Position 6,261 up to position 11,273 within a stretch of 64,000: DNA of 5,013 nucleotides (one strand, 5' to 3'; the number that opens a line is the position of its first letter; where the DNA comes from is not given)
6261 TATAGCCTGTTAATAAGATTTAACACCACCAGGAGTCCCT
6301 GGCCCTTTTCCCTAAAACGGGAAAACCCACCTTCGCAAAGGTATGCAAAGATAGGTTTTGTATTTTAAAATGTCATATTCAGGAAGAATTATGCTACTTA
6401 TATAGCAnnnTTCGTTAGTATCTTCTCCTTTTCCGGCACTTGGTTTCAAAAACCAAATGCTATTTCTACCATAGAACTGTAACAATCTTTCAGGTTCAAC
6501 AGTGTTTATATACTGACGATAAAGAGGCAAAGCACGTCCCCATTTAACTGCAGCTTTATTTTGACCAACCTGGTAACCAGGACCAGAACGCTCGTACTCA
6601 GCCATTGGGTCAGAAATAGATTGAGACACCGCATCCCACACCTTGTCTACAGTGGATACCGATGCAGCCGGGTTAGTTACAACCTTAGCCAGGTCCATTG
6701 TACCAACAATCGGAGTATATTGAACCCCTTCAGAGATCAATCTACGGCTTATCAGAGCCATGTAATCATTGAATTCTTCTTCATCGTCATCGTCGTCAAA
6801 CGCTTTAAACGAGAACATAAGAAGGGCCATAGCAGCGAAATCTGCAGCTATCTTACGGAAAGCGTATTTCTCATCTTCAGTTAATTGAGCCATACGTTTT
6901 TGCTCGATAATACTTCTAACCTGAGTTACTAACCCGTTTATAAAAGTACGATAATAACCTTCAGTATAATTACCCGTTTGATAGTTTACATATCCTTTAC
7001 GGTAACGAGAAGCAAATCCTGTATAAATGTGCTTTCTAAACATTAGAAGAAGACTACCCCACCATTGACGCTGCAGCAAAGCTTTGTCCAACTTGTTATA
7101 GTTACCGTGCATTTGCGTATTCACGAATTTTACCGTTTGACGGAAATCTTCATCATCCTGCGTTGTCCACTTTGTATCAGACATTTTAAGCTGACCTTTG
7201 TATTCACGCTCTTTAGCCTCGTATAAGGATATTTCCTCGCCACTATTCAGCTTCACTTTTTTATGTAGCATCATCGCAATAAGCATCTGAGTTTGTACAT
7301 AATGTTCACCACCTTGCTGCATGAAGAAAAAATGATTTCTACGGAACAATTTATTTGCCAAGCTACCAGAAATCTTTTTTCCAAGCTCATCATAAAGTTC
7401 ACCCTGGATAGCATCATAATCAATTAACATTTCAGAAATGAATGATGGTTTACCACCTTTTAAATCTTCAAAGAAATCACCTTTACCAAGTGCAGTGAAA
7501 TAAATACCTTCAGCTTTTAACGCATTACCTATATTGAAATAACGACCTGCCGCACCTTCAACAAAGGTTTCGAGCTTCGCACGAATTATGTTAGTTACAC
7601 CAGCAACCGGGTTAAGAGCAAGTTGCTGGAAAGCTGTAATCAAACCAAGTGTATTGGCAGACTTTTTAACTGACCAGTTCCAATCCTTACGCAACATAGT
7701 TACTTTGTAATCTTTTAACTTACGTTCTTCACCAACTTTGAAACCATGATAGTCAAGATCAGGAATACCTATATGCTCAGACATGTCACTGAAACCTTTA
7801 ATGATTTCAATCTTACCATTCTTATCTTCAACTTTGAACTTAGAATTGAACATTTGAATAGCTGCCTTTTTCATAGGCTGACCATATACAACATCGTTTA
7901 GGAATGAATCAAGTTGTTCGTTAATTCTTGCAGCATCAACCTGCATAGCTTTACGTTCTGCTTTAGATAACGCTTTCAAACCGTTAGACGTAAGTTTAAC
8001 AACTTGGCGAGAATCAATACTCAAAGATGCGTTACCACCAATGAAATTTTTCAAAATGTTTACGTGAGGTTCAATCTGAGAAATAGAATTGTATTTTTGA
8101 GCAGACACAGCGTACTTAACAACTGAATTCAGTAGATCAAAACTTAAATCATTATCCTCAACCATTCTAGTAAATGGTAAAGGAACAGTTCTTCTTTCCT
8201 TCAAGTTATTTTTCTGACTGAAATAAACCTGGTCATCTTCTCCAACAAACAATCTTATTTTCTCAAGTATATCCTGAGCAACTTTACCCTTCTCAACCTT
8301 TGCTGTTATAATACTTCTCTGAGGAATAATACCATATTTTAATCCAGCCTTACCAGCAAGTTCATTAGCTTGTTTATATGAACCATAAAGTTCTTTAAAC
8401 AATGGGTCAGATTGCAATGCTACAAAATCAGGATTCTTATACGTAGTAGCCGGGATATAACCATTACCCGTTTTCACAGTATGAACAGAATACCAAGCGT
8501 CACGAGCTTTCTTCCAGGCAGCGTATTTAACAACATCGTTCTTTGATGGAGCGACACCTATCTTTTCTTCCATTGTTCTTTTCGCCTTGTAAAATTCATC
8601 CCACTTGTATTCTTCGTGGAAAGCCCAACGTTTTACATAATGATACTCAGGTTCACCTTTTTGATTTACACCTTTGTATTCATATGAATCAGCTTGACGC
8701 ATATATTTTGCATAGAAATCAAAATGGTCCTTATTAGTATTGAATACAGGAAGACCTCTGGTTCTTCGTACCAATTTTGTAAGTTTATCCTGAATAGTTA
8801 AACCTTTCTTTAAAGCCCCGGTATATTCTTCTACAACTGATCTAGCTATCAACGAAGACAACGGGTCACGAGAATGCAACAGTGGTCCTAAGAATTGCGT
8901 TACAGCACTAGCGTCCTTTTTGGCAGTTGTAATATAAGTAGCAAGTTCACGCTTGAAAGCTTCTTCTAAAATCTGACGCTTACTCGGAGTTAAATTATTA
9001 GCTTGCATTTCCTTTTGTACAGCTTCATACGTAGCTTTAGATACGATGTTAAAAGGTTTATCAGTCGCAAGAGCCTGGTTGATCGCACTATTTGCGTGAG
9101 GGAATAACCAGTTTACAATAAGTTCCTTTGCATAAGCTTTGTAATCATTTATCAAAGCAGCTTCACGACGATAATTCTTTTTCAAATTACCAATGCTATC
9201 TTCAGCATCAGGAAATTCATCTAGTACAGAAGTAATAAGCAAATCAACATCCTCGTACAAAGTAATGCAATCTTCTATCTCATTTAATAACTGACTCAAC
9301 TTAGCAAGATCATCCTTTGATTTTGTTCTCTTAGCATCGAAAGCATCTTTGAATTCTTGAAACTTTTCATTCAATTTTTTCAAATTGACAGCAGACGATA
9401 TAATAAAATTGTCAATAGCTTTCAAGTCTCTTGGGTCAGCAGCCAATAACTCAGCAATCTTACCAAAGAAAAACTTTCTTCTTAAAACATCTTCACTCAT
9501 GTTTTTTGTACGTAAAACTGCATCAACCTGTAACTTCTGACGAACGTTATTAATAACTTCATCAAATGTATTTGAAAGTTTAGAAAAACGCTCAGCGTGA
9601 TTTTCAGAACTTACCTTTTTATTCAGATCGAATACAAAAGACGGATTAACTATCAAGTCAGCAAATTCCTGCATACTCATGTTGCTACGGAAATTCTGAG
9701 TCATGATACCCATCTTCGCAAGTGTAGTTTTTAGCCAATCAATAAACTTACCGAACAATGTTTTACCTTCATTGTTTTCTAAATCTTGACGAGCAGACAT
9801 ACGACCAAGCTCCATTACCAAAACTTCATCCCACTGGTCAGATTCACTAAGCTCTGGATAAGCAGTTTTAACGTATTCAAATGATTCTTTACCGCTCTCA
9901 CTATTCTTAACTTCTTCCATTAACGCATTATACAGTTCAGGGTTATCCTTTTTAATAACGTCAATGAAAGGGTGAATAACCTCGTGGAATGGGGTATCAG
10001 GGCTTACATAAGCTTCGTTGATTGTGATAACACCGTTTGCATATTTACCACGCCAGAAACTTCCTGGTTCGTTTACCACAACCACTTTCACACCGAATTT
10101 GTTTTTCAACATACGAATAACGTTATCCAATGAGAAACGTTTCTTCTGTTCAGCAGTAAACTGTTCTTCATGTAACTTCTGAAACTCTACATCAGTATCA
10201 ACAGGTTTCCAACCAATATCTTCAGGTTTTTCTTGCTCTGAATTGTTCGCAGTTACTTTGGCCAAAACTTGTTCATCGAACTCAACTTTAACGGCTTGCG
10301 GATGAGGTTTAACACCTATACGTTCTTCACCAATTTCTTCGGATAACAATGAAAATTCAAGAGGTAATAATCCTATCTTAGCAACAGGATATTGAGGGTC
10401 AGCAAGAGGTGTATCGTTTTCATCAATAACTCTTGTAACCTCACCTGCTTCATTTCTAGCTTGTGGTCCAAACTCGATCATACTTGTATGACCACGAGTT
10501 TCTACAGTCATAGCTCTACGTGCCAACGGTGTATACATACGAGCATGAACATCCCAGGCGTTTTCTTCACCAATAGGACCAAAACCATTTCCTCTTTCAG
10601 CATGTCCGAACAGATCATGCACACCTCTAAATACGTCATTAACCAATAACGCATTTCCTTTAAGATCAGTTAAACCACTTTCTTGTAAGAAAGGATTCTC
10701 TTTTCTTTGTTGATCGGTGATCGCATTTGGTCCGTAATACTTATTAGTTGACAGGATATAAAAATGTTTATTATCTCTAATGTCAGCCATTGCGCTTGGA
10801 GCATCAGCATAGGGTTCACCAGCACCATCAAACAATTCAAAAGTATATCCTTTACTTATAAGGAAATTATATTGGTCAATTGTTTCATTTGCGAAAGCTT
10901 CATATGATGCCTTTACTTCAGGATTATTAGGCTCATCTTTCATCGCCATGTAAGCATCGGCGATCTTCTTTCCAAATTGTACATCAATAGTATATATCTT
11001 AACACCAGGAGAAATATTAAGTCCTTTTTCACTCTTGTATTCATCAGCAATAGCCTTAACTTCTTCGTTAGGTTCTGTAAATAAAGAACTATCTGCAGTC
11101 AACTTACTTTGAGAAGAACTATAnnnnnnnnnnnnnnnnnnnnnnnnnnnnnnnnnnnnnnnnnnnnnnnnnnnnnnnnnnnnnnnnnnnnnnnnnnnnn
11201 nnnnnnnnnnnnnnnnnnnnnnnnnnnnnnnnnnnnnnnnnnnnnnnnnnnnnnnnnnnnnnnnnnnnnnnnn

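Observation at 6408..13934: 2508-aa polyvalent-type virion protein combining methyltransferase-like and HExxH zincin-like modules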

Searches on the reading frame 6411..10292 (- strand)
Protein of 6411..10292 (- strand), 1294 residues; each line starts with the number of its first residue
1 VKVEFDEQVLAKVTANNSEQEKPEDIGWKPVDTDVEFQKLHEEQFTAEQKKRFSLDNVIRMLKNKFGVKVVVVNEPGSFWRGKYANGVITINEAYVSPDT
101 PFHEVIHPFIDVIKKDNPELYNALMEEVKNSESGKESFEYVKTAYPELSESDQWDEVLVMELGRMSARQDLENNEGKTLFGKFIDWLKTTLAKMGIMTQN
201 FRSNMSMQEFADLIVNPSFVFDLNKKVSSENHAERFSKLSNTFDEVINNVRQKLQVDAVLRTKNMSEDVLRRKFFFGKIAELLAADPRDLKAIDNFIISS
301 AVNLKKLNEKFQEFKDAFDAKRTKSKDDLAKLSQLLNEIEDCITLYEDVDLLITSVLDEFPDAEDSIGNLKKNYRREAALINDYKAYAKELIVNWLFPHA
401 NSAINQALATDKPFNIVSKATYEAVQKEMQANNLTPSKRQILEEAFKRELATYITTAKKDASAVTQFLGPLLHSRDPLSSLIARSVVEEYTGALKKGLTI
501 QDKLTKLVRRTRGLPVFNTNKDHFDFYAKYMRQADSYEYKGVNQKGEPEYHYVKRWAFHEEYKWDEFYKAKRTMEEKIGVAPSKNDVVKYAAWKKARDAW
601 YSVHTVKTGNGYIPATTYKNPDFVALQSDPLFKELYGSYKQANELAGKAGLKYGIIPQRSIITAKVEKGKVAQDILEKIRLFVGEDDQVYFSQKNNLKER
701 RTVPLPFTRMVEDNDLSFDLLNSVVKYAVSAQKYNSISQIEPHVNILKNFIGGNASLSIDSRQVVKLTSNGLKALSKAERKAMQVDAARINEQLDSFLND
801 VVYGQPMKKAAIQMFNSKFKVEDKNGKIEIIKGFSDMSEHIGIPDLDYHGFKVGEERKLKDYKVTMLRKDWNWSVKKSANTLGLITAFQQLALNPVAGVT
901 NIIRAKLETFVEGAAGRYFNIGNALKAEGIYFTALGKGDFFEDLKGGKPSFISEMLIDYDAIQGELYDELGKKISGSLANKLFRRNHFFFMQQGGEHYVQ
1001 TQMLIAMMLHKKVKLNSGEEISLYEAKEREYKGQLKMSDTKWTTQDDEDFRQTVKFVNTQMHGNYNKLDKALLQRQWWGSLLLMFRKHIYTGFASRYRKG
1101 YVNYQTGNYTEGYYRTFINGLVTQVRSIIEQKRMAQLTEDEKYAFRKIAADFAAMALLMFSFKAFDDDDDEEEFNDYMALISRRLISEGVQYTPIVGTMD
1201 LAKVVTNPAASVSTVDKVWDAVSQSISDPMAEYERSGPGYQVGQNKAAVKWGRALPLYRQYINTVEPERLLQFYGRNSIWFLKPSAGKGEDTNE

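Call 43: find_homologous_proteins(query=window:6411-10292:-, max_evalue=0.001)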
Query window:6411-10292:- (1294 aa): 9 proteins with E <= 0.001 among 8000 candidates.
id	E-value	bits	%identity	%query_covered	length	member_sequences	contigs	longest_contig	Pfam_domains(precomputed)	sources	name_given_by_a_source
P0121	0.0e+0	1608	56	100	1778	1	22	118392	-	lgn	-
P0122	0.0e+0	1575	55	100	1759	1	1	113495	-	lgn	-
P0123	0.0e+0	1565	57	96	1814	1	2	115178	-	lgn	-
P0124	0.0e+0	1548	56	96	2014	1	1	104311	-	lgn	-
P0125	2.3e-17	81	24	30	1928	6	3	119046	-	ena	-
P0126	1.2e-13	68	23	29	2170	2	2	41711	-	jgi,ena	jgi:hypothetical protein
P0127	2.0e-4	38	29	11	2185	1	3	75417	PF18857.7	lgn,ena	-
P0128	2.6e-4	37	28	13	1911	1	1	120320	-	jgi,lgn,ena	jgi:hypothetical protein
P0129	4.7e-4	37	27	12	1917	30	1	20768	-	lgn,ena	-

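Call 82: search_protein_representatives(alignment_id=A3)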
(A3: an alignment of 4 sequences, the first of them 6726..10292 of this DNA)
Query: 4 sequences, 1194 profile positions. Proteins with E-value up to 0.001 (for the whole library): 3139; up to 1e-10: 1813; up to 1e-30: 333. The best 150 are listed.
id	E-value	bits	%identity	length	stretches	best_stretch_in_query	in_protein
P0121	0.0e+00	2196.7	-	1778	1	1-1193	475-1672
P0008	0.0e+00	2068.8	-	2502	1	1-1194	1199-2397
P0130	0.0e+00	1850.0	-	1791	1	2-1193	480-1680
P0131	0.0e+00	1844.2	-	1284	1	30-1193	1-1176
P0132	0.0e+00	1508.2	-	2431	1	2-1194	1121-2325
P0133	0.0e+00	1505.7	-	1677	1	3-1193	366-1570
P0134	0.0e+00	1424.9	-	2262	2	3-1193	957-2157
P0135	0.0e+00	1343.8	-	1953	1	1-1193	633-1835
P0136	0.0e+00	1327.1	-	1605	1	2-1193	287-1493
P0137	0.0e+00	1324.0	-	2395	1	2-1193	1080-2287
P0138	0.0e+00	1020.0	-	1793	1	2-1190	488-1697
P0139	1.1e-174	599.7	-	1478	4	877-1177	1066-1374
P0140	8.7e-162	556.9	-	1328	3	51-609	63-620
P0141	9.9e-138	477.3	-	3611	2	26-814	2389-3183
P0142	4.9e-137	475.0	-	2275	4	879-1180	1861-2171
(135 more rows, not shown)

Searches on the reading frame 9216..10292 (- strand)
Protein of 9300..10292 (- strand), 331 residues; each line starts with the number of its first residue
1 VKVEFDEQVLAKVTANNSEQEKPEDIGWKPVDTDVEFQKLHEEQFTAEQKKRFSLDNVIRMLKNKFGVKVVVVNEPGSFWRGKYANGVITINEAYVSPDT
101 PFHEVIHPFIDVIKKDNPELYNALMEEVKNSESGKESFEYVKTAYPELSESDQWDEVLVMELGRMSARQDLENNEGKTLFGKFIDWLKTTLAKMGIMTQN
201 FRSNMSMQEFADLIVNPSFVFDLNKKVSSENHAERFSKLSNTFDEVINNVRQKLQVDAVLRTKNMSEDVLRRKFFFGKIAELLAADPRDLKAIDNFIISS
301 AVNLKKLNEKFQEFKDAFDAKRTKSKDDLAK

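Call 42: find_homologous_proteins(query=A1, max_evalue=0.001)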
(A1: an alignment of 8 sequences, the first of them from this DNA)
Query A1 (8 sequences): 8000 candidates shared short words with the query, none scored E <= 0.001.

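Call 46: search_protein_families(library=pfam, proteins=[window:9300-10292:-], max_evalue=10)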
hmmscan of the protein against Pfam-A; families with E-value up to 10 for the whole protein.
window:9300-10292:- (331 aa): 2 families
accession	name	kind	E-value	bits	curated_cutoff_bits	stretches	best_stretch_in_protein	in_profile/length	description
PF22838.1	COMMD8_HN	-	0.0097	16.8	27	1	171-250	4-82/90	COMMD8, helical N-terminal domain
PF16344.10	FecR_C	-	0.08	13.4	24.4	1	39-70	30-61/70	FecR, C-terminal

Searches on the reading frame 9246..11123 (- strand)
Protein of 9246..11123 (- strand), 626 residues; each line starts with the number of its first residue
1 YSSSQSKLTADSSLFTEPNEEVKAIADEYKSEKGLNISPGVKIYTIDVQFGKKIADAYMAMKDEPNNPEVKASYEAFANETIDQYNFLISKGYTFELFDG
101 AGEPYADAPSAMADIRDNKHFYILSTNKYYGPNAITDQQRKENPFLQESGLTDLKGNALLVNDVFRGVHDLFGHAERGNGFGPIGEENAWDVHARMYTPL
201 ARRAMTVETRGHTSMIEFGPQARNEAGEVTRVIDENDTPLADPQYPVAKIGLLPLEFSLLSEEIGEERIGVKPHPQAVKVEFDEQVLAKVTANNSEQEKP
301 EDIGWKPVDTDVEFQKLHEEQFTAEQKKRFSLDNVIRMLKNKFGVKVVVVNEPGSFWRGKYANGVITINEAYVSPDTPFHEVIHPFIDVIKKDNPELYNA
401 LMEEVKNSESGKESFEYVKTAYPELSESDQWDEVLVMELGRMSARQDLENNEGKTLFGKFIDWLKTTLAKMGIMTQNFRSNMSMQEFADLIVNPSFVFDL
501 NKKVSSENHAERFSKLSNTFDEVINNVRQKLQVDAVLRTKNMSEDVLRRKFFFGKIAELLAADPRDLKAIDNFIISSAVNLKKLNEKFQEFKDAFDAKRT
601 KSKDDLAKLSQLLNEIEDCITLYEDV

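Call 60: predict_structure(alignment_id=A2)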
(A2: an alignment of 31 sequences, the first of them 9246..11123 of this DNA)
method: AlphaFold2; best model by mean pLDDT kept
length: 626 residues; sequences in the alignment: 31
mean_pLDDT: 75.3   pTM: 0.47
mean pLDDT of the five models: 75.3, 72.6, 71.8, 71.7, 71.1
residues with pLDDT >= 90: 220; 70-90: 154; 50-70: 176; < 50: 76
segments of 3 or more residues with pLDDT < 50: 1-11, 233-238, 275-282, 297-311, 483-486, 494-517
pLDDT, mean of each block of 10 residues (from residue 1): 35 78 97 94 89 96 96 97 98 96 89 96 92 89 93 98 97 95 93 98 97 92 84 50 72 97 83 50 55 53 40 53 62 59 65 77 75 72 76 78 90 92 89 89 60 56 59 60 53 44 35 46 62 62 54 62 67 67 81 89 85 71 54
secondary structure, 60 per line:
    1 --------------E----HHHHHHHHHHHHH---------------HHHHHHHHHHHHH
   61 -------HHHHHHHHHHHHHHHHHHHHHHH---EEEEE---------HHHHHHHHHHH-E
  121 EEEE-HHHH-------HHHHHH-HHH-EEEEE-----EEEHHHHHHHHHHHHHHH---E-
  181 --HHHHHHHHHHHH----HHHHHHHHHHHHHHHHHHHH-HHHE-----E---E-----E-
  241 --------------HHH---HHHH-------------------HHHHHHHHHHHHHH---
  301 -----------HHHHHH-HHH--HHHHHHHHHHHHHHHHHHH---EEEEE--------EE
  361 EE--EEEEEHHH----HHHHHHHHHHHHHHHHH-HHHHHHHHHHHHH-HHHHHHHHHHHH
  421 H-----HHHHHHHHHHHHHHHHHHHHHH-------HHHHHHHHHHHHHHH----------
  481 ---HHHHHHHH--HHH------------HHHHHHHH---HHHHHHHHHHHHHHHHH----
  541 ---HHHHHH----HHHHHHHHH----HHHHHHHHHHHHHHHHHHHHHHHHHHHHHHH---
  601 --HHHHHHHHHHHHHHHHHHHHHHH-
elements in order: H20-32 H48-60 H68-90 E94-98 H108-118 E120-124 H126-129 H137-142 E148-152 E158-160 H161-175 H183-194 H199-218 H261-264 H284-297 H312-317 H324-342 E346-350 E359-362 E365-369 H377-393 H395-407 H409-421 H427-448 H456-470 H484-491 H509-516 H520-536 H544-549 H554-562 H567-597 H603-625

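Call 63: fold_search(model_id=the predicted structure, library=pdb)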
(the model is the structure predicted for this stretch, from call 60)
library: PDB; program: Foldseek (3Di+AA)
matches with E <= 10: 57; with E <= 0.001: 0
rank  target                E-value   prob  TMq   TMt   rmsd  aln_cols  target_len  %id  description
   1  6cyy_A                7.6e-02  0.90  0.12  0.19  11.8       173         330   13  Mycobacterium tuberculosis transcriptional regulator (released 2019-04-17)
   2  6cz6_C                1.4e-01  0.85  0.12  0.20  13.2       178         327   13  Mycobacterium tuberculosis transcriptional regulator (released 2019-04-17)
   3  3dte                  7.2e-01  0.44  0.10  0.24  13.9       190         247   15  Crystal structure of the IRRE protein, a central regulator of DNA damage repair in deinococcaceae (released 2009-02-10)
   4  3dti                  9.1e-01  0.35  0.11  0.26  13.0       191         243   15  Crystal structure of the IRRE protein, a central regulator of DNA damage repair in deinococcaceae (released 2009-02-10)
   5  4ojj_A                1.4e+00  0.10  0.10  0.17  21.4       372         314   11  Structure of C-terminal domain from S. cerevisiae Pat1 decapping activator (Space group : P212121) (released 2014-10-08)
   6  7b9s_5                1.6e+00  0.07  0.09  0.11  21.9       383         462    9  Structure of the mycobacterial ESX-5 Type VII Secretion System hexameric pore complex (released 2021-07-07)
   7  4qhi_D                1.6e+00  0.18  0.09  0.30  11.5       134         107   14  Crystal structure of Methanocaldococcus jannaschii selecase mutant R36W (released 2014-07-16)
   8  4jiu                  1.7e+00  0.30  0.10  0.37   7.0       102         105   17  Crystal structure of the metallopeptidase zymogen of Pyrococcus abyssi abylysin (released 2013-06-12)
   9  4qhi_B                1.7e+00  0.23  0.09  0.34   9.8       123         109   13  Crystal structure of Methanocaldococcus jannaschii selecase mutant R36W (released 2014-07-16)
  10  4qhi_C                2.1e+00  0.18  0.08  0.33  10.5       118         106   14  Crystal structure of Methanocaldococcus jannaschii selecase mutant R36W (released 2014-07-16)
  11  4qhg                  2.2e+00  0.28  0.08  0.32   7.6        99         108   18  Crystal structure of Methanocaldococcus jannaschii dimeric selecase (released 2014-07-16)
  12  4qhi_A                2.6e+00  0.18  0.09  0.36  10.2       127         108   16  Crystal structure of Methanocaldococcus jannaschii selecase mutant R36W (released 2014-07-16)
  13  7z5g_A                2.9e+00  0.10  0.09  0.16  16.7       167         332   15  human apo MATCAP (released 2022-05-11)
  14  9h2h_P                2.9e+00  0.08  0.07  0.20  19.3       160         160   12  AcMNPV apical cap - composite map of the C2 plug (released 2025-06-04)
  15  7b9f_X                2.9e+00  0.04  0.08  0.11  21.8       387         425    9  Structure of the mycobacterial ESX-5 Type VII Secretion System hexameric pore complex (released 2021-07-07)
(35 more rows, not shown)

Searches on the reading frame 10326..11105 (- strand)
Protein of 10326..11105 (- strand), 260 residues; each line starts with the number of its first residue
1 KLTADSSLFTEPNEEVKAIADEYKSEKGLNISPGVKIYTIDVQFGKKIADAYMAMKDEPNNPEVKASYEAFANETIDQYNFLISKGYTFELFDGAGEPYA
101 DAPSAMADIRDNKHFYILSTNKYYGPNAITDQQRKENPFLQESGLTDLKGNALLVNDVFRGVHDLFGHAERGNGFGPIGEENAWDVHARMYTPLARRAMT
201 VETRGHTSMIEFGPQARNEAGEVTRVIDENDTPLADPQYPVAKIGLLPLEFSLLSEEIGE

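Call 38: search_dna_similar(query=window:10326-11105:-, collection=phages, mode=protein, max_rows=25, rows=spread)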
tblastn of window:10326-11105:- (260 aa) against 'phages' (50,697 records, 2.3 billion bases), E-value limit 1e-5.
Records with a match: 214; places in all: 214; records where one place covers at least 80% of the query: 6.
Best place of each record, by identity: <60% 214.
By first word of the organism name: Mycobacterium 200; Caudoviricetes 2; Planktothrix 2; Gordonia 2; Rhodococcus 2; Microcystis 1; Nostoc 1; Octadecabacter 1; Synechococcus 1; Mycolicibacterium 1; and 1 more.
By host as written in the record: Mycobacterium smegmatis mc2 155 155; Mycobacterium smegmatis mc#155 23; - 7; Mycobacterium sp. 6; Mycobacterium smegmatis mc2155 4; Mycobacterium smegmatius mc2 155 3; Gordonia terrae 3612 2; Rhodococcus equi 2; and 10 more.
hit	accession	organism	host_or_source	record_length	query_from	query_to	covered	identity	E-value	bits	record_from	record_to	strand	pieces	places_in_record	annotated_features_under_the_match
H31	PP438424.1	Microcystis phage Mel-JY33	Microcystis elabens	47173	16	245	88%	40.3%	6e-47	172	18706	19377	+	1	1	lysin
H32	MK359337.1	Mycobacterium phage Flabslab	Mycobacterium smegmatis mc2 155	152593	47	215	65%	30.5%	2e-13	75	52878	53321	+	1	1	100: hypothetical protein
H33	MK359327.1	Mycobacterium phage EmToTheThree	Mycobacterium smegmatis mc2 155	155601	47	215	65%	30.5%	3e-13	75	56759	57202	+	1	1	108: hypothetical protein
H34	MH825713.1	Mycobacterium phage Zalkecks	Mycobacterium smegmatius mc2 155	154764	47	215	65%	30.5%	4e-13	75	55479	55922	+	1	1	107: hypothetical protein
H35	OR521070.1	Mycobacterium phage SrishMeg2525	Mycobacterium smegmatis mc#155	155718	47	215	65%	30.5%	4e-13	75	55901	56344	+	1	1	105: hypothetical protein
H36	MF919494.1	Mycobacterium phage BeanWater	Mycobacterium smegmatis mc2 155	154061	47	215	65%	30.1%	5e-12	71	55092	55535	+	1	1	hypothetical protein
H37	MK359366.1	Mycobacterium phage Basquiat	Mycobacterium smegmatis mc2 155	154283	47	215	65%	29.9%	1e-12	73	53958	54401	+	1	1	102: hypothetical protein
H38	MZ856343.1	Mycobacterium phage EasyJones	Mycobacterium smegmatis mc#155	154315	47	215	65%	29.9%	1e-12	73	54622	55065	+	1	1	108: hypothetical protein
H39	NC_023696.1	Mycobacterium phage Dandelion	Mycobacterium smegmatis mc2 155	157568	47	215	65%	29.9%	1e-12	73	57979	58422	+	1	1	112: hypothetical protein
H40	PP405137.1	Mycobacterium phage Ngannou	Mycobacterium smegmatis mc2 155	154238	47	215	65%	29.9%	1e-12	73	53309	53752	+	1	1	102: hypothetical protein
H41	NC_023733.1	Mycobacterium phage MoMoMixon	Mycobacterium smegmatis mc2 155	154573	47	215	65%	29.9%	1e-12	73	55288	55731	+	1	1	107: hypothetical protein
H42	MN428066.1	Mycobacterium phage JPickles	Mycobacterium smegmatis mc2 155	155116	47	215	65%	29.9%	1e-12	73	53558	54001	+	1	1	104: hypothetical protein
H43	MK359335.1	Mycobacterium phage Patter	Mycobacterium smegmatis mc2 155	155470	47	215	65%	29.9%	1e-12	73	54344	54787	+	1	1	106: hypothetical protein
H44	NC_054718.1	Mycobacterium phage Mangeria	Mycobacterium smegmatis mc2 155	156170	47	215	65%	29.9%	1e-12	73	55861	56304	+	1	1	106: hypothetical protein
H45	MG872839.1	Mycobacterium phage LifeSavor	Mycobacterium smegmatis mc2 155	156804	47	215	65%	29.9%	1e-12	73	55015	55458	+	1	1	105: hypothetical protein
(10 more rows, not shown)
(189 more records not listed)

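Call 46: search_protein_families(library=pfam, proteins=[window:10326-11105:-], max_evalue=10)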
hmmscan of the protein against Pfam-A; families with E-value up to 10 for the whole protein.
window:10326-11105:- (260 aa): 0 families
